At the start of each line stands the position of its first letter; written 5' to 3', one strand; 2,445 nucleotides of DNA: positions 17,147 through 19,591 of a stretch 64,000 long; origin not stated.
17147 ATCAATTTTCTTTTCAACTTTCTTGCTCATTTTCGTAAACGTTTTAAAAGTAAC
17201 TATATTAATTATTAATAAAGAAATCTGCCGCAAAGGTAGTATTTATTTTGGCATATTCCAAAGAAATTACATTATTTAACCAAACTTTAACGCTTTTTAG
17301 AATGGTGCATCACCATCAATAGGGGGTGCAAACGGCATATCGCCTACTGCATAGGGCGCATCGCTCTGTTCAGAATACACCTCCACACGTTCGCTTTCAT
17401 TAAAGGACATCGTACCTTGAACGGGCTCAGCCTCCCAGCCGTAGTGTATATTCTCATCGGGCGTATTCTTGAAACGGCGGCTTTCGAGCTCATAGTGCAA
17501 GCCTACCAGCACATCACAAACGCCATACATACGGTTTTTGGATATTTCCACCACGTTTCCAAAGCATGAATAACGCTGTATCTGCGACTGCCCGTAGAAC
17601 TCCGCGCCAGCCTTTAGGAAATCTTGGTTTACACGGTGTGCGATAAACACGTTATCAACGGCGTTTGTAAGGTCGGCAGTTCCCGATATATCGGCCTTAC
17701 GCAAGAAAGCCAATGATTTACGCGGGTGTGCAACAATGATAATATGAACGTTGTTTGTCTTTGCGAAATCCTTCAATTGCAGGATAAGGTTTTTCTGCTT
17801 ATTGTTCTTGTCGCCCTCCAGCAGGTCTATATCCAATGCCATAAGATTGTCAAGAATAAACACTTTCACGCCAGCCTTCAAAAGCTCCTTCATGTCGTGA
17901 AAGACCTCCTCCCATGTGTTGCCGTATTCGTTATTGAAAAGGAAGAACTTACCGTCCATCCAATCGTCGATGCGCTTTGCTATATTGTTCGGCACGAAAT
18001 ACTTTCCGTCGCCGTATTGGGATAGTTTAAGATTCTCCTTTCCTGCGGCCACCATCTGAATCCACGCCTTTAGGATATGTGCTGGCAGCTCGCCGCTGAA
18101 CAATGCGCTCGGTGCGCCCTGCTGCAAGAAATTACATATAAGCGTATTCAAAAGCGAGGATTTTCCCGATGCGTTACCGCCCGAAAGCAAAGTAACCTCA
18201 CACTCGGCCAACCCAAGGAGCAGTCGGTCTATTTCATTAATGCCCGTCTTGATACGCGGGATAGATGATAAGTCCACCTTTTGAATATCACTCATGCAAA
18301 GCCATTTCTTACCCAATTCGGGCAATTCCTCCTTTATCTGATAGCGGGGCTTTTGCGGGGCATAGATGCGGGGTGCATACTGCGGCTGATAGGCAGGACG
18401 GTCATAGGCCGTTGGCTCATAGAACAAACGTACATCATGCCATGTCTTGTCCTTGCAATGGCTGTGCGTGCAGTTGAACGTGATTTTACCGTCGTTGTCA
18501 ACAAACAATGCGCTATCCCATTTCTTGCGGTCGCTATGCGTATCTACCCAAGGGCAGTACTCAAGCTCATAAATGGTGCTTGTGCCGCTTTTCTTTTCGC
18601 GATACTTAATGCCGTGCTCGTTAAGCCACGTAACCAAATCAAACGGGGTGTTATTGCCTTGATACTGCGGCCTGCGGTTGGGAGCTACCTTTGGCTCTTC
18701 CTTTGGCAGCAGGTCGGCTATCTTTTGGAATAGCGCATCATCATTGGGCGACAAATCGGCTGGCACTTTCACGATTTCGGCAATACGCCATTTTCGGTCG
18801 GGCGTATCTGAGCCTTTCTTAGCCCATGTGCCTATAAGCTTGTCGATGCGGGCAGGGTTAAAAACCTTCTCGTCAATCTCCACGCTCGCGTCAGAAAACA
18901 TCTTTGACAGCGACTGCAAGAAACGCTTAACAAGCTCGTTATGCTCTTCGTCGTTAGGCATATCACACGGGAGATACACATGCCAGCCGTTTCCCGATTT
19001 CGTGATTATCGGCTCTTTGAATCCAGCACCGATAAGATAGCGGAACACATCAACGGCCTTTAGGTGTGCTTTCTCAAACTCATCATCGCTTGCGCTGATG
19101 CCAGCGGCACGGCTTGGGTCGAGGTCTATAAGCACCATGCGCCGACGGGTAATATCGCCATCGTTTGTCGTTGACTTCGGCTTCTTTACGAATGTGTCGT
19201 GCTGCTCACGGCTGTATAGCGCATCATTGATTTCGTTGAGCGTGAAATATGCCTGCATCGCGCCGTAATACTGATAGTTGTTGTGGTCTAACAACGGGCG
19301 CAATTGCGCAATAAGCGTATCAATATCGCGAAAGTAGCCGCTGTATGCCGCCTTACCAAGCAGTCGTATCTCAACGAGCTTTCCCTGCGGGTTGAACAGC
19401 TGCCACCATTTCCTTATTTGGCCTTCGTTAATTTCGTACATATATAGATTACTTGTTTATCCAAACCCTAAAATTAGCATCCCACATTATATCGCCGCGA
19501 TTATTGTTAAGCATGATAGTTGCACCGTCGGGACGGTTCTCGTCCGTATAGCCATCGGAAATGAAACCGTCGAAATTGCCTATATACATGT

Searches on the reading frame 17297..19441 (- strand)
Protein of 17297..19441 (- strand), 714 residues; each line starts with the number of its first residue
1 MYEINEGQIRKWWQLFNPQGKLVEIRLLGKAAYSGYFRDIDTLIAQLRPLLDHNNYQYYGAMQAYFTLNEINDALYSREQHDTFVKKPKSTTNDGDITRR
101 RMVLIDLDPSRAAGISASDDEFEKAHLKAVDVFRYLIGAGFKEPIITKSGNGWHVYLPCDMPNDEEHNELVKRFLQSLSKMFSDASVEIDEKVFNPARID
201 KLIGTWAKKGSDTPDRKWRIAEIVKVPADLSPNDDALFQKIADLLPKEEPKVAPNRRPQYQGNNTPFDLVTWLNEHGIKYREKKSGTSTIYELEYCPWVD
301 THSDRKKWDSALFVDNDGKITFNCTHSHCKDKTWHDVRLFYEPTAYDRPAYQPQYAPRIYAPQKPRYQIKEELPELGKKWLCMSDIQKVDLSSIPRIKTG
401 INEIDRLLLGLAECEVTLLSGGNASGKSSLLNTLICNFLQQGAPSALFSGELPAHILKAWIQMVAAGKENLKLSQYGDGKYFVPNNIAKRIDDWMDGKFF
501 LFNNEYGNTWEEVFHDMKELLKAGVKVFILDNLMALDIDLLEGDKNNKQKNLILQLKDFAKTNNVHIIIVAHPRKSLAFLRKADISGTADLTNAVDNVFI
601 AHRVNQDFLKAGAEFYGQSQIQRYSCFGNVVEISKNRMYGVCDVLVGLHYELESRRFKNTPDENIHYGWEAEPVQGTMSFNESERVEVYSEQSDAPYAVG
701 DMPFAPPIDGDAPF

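Call 9: search_protein_families(library=phrogs, proteins=[window:17297-19441:-], max_evalue=0.001)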
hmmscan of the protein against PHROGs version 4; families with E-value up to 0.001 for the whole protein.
window:17297-19441:- (714 aa): 5 families
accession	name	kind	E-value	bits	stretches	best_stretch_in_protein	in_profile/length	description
phrog_239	-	DNA, RNA and nucleotide metabolism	2.6e-34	120.3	1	392-698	334-641/801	DNA primase/helicase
phrog_19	-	DNA, RNA and nucleotide metabolism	2.3e-31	110.4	2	396-667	334-588/621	DnaB-like replicative helicase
phrog_5482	-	unknown function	6.2e-27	95.2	1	408-675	46-313/341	-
phrog_243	-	DNA, RNA and nucleotide metabolism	8.1e-10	39.1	1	397-576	21-194/273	DnaB-like replicative helicase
phrog_2478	-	DNA, RNA and nucleotide metabolism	0.00077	18.7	0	81-214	63-193/854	DNA polymerase/primase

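Call 10: search_protein_families(library=pfam, proteins=[window:17297-19441:-], max_evalue=0.001)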
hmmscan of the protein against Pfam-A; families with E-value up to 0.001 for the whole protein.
window:17297-19441:- (714 aa): 4 families
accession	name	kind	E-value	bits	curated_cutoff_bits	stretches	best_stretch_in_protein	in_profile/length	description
PF03796.21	DnaB_C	-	1.3e-08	35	27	1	397-605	2-215/255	DnaB-like helicase C terminal domain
PF13481.12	AAA_25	-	5.8e-06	26.5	27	1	397-576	15-193/195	AAA domain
PF06745.19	ATPase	-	0.00011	22.1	26.6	1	397-598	1-184/231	KaiC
PF21686.3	LigD_Prim-Pol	-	0.00025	21.1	27.4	1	61-181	63-171/254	LigD, primase-polymerase domain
